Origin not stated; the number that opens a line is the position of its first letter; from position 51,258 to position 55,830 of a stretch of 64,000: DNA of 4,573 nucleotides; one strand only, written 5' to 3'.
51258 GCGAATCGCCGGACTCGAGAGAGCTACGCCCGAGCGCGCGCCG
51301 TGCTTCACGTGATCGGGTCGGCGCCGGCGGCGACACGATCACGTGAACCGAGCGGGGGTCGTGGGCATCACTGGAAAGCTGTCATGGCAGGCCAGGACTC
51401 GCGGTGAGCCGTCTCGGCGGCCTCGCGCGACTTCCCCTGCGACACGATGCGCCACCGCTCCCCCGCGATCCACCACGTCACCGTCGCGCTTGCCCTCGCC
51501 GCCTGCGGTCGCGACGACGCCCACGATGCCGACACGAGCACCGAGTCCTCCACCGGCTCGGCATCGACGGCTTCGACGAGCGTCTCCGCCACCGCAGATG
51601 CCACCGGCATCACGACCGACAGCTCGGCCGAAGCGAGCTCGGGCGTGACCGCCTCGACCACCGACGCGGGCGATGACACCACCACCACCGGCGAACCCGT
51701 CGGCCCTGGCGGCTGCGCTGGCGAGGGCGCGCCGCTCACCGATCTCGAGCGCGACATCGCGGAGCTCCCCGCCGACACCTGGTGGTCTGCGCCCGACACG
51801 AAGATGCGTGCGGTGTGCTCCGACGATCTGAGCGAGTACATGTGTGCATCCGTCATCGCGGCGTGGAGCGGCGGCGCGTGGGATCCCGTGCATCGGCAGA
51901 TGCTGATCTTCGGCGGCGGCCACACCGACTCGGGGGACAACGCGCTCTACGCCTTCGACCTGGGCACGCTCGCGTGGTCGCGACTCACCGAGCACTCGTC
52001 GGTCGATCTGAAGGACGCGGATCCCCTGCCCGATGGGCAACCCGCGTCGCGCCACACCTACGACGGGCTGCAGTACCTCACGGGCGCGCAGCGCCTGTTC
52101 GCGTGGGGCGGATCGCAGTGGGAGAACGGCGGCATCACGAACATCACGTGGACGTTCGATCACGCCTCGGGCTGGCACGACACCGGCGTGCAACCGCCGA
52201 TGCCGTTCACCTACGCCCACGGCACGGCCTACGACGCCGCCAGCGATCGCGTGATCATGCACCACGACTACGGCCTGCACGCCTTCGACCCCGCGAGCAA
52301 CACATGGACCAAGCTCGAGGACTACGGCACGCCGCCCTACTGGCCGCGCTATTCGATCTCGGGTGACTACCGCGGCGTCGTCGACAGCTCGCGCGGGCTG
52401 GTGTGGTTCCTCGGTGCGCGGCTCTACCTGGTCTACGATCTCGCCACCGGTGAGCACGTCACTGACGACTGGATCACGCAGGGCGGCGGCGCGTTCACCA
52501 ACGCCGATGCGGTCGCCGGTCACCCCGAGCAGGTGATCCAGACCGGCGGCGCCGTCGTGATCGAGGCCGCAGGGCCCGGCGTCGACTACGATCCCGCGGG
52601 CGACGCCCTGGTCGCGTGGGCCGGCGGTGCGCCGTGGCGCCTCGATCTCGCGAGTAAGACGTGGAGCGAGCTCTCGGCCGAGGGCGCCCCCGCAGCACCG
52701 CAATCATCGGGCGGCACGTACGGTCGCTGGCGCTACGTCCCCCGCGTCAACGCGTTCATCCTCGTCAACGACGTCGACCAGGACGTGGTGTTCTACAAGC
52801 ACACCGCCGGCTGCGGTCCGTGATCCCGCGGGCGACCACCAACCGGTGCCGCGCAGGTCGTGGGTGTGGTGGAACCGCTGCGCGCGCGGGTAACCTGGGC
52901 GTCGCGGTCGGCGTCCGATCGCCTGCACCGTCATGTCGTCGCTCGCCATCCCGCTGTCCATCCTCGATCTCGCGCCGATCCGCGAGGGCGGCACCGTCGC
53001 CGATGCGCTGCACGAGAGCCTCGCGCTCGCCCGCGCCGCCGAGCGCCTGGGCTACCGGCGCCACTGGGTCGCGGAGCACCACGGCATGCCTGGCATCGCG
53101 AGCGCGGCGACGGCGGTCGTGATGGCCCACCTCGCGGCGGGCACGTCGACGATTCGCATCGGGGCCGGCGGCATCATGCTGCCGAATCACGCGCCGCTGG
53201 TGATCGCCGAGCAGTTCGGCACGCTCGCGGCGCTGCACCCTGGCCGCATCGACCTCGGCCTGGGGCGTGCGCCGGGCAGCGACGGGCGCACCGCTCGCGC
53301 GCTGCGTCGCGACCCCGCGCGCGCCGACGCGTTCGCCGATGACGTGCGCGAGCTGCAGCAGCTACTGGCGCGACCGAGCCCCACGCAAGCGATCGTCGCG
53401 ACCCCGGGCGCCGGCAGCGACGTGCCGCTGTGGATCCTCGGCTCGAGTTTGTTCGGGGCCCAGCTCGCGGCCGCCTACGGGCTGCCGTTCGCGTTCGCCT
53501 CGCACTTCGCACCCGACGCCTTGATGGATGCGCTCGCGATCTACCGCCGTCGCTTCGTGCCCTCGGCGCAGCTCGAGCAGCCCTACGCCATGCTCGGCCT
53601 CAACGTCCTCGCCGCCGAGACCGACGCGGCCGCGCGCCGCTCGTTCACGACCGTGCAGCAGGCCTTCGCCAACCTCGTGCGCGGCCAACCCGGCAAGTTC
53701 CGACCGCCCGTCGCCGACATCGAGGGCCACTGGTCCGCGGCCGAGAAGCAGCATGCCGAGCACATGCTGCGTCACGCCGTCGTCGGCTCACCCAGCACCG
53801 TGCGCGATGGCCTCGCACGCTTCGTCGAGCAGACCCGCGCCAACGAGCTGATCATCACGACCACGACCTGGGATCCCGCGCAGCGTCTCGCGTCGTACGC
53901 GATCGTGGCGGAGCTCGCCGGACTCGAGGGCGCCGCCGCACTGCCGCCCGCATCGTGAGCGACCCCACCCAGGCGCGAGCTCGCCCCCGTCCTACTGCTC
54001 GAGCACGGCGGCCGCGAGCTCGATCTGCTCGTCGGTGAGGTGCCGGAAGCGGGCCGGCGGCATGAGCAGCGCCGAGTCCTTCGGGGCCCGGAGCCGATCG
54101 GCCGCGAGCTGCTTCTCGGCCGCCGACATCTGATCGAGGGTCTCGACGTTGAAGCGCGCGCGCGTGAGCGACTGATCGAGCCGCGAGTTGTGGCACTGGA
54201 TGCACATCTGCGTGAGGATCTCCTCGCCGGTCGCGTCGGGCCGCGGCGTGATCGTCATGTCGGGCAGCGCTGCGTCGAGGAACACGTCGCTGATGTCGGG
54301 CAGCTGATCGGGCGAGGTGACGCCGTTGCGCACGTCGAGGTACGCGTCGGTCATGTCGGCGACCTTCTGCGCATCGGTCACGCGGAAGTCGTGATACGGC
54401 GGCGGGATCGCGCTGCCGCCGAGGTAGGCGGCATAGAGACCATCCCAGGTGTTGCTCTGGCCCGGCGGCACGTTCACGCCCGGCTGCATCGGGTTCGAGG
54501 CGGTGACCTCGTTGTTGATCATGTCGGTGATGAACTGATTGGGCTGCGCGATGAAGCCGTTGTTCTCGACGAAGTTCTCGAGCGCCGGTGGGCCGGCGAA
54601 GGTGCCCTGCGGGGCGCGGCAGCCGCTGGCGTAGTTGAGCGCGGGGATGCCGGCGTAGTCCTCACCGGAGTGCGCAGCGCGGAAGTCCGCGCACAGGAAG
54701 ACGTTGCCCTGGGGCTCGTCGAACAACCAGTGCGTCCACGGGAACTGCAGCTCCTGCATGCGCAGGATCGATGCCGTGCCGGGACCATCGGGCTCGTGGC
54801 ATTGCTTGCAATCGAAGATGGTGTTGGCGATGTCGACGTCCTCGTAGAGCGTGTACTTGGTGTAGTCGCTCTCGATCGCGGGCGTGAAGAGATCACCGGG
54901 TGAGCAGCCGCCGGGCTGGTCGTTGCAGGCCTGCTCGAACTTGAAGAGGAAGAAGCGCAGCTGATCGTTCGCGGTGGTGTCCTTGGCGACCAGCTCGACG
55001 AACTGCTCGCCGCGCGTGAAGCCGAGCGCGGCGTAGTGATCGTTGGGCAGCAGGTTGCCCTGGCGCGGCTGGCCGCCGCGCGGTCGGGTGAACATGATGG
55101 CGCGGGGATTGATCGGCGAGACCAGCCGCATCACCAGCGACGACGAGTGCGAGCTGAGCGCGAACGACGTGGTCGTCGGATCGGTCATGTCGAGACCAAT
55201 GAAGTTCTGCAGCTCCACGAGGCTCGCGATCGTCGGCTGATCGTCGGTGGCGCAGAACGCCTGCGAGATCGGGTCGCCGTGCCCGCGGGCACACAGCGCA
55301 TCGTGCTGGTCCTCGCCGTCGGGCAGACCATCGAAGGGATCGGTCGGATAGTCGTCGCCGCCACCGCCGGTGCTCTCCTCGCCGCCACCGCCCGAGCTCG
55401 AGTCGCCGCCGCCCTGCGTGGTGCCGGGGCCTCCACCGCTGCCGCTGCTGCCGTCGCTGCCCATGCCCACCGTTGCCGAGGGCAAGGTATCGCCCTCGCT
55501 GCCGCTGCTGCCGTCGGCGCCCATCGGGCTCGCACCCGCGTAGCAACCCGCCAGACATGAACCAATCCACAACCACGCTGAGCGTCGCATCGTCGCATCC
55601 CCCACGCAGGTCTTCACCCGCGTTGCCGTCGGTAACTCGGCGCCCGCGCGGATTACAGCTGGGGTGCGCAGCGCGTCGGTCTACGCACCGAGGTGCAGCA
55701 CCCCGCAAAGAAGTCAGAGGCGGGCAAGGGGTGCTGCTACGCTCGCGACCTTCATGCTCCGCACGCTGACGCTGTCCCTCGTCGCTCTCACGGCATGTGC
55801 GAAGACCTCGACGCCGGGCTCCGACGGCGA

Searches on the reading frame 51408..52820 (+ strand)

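Call 46: search_protein_families(library=pfam, proteins=[window:51408-52820:+], max_evalue=0.0001)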
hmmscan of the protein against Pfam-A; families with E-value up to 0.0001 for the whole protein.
window:51408-52820:+ (471 aa): 4 families
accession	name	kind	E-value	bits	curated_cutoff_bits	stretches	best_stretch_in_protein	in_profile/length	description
PF24681.1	Kelch_KLHDC2_KLHL20_DRC7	-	3.8e-11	43.2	50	1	160-316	60-206/221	KLHDC2/KLHL20/DRC7 Kelch-repeats domain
PF13415.12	Kelch_3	-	1.2e-08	35.3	22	0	164-193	3-33/48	Galactose oxidase, central domain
PF24981.1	Beta-prop_ATRN-LZTR1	-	2.4e-08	34.1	50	1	162-311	49-203/289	Attractin/LZTR1 beta-propeller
PF13418.12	Kelch_4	-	1.2e-06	28.8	21.6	0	290-310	31-48/49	Galactose oxidase, central domain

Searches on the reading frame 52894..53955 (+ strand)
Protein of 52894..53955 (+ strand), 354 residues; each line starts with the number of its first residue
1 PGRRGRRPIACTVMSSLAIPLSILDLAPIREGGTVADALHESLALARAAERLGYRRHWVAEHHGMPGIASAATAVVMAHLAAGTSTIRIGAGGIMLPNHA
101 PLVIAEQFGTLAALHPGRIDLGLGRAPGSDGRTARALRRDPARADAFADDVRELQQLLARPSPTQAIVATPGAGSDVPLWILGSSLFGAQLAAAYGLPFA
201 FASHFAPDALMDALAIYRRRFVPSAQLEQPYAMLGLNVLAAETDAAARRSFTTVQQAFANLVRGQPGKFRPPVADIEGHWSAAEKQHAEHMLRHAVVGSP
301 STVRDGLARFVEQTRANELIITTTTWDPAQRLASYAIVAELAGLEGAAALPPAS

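Call 46: search_protein_families(library=pfam, proteins=[window:52894-53955:+], max_evalue=0.0001)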
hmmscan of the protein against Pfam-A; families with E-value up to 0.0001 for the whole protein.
window:52894-53955:+ (354 aa): 1 family
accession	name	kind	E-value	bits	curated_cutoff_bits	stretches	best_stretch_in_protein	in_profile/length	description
PF00296.26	Bac_luciferase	-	4.1e-41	141.8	27.9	1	28-312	10-309/314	Luciferase-like monooxygenase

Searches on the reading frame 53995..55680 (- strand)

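Call 46: search_protein_families(library=pfam, proteins=[window:53995-55680:-], max_evalue=0.0001)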
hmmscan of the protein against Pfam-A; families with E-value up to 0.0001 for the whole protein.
window:53995-55680:- (562 aa): 1 family
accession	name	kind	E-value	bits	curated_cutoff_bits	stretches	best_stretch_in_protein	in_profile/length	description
PF13442.11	Cytochrome_CBB3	-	3.4e-05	24.5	27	0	483-557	4-65/68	Cytochrome C oxidase, cbb3-type, subunit III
